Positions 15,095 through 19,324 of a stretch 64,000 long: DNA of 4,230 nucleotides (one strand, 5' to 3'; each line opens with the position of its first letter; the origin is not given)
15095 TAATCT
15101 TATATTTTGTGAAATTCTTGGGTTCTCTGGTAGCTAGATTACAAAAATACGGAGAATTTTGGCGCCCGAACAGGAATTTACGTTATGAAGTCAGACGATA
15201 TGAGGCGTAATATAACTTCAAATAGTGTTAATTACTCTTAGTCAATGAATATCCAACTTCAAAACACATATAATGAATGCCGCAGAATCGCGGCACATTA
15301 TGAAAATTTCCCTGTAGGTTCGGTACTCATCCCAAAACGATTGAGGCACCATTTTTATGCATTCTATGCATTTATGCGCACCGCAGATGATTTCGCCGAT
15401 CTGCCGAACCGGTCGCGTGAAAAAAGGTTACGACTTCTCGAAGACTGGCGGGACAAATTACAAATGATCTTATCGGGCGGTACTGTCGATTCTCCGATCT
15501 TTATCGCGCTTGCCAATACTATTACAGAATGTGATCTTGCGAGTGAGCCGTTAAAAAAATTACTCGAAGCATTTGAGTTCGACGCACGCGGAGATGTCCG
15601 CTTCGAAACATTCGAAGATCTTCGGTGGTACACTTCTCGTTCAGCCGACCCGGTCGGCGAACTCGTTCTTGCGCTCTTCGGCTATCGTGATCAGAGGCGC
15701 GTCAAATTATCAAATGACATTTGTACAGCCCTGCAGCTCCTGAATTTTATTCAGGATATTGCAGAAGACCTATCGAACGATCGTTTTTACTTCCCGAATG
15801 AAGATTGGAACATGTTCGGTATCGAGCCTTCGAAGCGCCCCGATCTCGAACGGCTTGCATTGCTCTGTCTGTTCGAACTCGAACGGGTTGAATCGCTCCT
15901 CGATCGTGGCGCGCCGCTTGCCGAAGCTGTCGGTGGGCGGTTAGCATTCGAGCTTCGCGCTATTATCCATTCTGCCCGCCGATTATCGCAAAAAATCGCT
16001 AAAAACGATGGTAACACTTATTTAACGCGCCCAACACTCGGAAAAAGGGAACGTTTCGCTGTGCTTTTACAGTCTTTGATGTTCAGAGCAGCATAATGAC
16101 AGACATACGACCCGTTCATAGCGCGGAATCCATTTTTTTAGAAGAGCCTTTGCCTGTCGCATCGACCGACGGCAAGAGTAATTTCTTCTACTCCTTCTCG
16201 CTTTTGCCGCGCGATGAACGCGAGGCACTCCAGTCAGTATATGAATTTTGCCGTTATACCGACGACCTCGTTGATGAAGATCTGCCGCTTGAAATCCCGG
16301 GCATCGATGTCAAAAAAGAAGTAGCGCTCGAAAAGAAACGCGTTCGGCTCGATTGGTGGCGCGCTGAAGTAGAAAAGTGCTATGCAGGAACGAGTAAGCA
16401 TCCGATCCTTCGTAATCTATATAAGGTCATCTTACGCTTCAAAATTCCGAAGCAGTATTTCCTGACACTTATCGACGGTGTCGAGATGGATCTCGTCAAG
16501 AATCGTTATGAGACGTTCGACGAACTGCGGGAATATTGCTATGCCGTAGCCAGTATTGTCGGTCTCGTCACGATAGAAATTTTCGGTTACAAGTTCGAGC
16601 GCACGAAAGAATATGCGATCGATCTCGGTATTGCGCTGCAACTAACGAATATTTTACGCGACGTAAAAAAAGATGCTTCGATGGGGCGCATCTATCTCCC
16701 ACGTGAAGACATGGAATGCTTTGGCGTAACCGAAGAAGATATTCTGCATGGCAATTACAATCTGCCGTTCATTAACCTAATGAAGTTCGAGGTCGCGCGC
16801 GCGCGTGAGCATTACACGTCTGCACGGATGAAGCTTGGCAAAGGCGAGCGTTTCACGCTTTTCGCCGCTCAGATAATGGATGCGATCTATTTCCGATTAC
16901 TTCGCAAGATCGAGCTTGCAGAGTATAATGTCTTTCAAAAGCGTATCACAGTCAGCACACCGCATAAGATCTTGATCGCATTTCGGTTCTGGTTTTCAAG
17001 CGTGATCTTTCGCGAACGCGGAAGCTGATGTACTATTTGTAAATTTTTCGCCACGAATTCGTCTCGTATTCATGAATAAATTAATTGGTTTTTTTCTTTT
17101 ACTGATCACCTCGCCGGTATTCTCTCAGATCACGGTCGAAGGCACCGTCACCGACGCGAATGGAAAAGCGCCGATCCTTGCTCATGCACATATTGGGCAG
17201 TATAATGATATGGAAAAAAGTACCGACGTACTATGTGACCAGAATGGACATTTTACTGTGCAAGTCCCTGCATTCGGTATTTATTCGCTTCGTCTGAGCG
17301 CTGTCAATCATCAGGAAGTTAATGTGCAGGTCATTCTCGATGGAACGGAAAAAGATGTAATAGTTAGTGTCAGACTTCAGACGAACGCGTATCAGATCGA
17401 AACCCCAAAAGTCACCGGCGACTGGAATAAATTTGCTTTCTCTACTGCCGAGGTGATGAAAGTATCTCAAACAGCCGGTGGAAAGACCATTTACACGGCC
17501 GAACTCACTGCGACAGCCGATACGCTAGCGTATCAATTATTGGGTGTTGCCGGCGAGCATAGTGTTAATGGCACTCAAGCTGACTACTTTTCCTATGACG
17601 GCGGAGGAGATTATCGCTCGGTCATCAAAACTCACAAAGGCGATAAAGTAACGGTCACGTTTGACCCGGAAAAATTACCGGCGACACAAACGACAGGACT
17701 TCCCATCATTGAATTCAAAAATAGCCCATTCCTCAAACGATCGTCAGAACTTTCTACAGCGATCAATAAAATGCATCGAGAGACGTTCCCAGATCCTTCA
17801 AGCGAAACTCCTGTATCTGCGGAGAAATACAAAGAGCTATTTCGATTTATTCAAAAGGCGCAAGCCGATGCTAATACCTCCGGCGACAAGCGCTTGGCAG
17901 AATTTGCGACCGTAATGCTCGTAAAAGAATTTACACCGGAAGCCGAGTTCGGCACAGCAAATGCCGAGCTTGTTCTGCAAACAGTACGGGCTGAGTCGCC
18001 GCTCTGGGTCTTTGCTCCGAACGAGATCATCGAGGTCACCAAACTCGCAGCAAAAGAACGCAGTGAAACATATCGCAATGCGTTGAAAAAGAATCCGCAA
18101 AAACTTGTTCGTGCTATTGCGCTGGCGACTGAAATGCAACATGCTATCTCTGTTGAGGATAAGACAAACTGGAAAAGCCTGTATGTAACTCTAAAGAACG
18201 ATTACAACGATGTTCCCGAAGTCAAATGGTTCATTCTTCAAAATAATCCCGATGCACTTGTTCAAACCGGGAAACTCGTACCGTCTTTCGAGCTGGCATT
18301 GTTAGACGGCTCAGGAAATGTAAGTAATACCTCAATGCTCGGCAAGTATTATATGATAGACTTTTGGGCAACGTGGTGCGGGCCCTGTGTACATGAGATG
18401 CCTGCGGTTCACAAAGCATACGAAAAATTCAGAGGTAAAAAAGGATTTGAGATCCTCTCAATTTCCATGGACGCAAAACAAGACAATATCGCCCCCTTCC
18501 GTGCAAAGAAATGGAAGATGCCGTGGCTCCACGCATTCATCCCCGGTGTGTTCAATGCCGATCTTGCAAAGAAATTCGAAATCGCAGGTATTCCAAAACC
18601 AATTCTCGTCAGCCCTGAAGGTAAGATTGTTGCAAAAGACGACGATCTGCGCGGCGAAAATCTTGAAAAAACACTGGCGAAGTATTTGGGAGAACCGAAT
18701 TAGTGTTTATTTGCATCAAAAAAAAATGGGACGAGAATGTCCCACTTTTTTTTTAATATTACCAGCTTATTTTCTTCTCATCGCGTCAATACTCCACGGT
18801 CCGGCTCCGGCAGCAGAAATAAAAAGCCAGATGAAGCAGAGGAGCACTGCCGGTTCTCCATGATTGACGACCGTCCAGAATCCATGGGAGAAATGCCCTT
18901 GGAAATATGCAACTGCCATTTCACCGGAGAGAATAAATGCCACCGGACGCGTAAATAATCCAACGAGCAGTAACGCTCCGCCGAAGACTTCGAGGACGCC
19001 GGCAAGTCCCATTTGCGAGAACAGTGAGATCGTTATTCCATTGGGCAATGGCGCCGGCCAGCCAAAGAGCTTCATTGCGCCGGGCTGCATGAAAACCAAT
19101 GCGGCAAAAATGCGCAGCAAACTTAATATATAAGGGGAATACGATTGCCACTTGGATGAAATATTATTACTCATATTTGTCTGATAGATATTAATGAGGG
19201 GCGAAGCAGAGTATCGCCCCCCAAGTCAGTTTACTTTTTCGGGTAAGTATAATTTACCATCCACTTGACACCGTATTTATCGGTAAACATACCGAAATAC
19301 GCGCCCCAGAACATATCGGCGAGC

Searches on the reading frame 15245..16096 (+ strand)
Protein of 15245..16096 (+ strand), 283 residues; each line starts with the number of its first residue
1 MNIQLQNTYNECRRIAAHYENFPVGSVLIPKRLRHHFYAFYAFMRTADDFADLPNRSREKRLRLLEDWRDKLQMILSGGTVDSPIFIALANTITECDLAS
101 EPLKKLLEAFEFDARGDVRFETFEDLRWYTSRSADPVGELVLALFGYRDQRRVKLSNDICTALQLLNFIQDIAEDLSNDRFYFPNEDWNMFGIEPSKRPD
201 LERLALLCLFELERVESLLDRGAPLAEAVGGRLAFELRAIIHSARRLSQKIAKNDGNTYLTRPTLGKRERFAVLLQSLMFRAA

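Call 3: search_protein_families(library=pfam, proteins=[window:15245-16096:+], max_evalue=0.1)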
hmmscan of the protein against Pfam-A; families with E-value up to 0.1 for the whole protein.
window:15245-16096:+ (283 aa): 1 family
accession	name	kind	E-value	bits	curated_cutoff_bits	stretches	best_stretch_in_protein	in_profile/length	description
PF00494.24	SQS_PSY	-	4.9e-55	187.5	26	1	16-268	2-262/263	Squalene/phytoene synthase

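Call 4: search_protein_families(library=ncbifam, proteins=[window:15245-16096:+], max_evalue=0.1)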
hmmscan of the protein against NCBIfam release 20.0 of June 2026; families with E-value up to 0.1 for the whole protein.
window:15245-16096:+ (283 aa): 6 families
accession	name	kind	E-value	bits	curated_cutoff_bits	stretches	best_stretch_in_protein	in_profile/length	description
TIGR03464.1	HpnC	equivalog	2.4e-76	256.8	250.45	1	17-278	4-266/267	squalene synthase HpnC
TIGR03465.1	HpnD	equivalog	5.5e-41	140.4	278.6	1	19-278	6-265/267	presqualene diphosphate synthase HpnD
NF045921.1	PhytnSynCrtBRhod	equivalog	1.3e-26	93.8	500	1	10-279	8-277/307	15-cis-phytoene synthase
NF045686.1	PhytoSynCyanob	equivalog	1.9e-25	89.6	550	1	4-193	16-216/310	15-cis-phytoene synthase CrtB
NF042419.1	Phyto_syn_CrtB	equivalog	3e-15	56.6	480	1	15-276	11-281/306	15-cis-phytoene synthase CrtB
TIGR01559.1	squal_synth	equivalog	3.2e-06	26.6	286.75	1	151-212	166-229/337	squalene synthase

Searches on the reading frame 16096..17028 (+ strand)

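Call 63: search_protein_families(library=pfam, proteins=[window:16096-17028:+], max_evalue=0.001)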
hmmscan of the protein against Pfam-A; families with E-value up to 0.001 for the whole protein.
window:16096-17028:+ (310 aa): 1 family
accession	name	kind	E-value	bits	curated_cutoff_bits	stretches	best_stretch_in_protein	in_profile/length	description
PF00494.24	SQS_PSY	-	5.1e-75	253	26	1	27-288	5-261/263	Squalene/phytoene synthase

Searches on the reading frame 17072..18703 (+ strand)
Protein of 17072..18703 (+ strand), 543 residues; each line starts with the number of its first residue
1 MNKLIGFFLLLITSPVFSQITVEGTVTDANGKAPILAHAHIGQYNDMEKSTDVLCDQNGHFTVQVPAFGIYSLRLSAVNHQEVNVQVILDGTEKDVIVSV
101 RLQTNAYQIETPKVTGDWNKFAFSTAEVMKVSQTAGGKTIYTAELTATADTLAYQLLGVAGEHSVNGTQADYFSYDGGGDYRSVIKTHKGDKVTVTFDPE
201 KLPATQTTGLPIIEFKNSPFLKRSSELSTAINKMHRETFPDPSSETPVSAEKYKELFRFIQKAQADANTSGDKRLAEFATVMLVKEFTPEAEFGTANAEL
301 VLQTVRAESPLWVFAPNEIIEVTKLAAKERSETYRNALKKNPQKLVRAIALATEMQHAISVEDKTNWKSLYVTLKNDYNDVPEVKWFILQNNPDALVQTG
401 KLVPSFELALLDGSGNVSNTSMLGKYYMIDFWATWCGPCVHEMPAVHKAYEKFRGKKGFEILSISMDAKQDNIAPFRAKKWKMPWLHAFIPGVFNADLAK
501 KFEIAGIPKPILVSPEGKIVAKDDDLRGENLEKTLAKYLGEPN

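Call 63: search_protein_families(library=pfam, proteins=[window:17072-18703:+], max_evalue=0.001)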
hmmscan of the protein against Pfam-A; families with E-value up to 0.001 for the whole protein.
window:17072-18703:+ (543 aa): 6 families
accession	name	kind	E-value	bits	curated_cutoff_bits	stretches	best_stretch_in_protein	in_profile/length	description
PF13905.12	Thioredoxin_8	-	5.2e-17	62.4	27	1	424-519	1-94/94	Thioredoxin-like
PF00578.27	AhpC-TSA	-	3.8e-14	53.1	26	1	400-520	2-122/124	AhpC/TSA family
PF08534.16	Redoxin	-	3.3e-10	40.4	26.6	1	399-520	2-129/148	Redoxin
PF00085.26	Thioredoxin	-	1.4e-09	38.3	23.5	1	426-475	20-67/103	Thioredoxin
PF13620.12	CarboxypepD_reg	-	1.3e-06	29.1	32.3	1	21-94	1-74/82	Carboxypeptidase regulatory-like domain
PF13715.12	CarbopepD_reg_2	-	2.4e-05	24.7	32.2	1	22-109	1-83/88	CarboxypepD_reg-like domain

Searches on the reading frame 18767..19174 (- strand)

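Call 63: search_protein_families(library=pfam, proteins=[window:18767-19174:-], max_evalue=0.001)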
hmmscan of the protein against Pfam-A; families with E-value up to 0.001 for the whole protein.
window:18767-19174:- (135 aa): 1 family
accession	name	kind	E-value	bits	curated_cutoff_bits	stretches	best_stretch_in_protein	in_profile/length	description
PF07681.17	DoxX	-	2.6e-12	47.7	23.6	1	17-94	2-84/85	DoxX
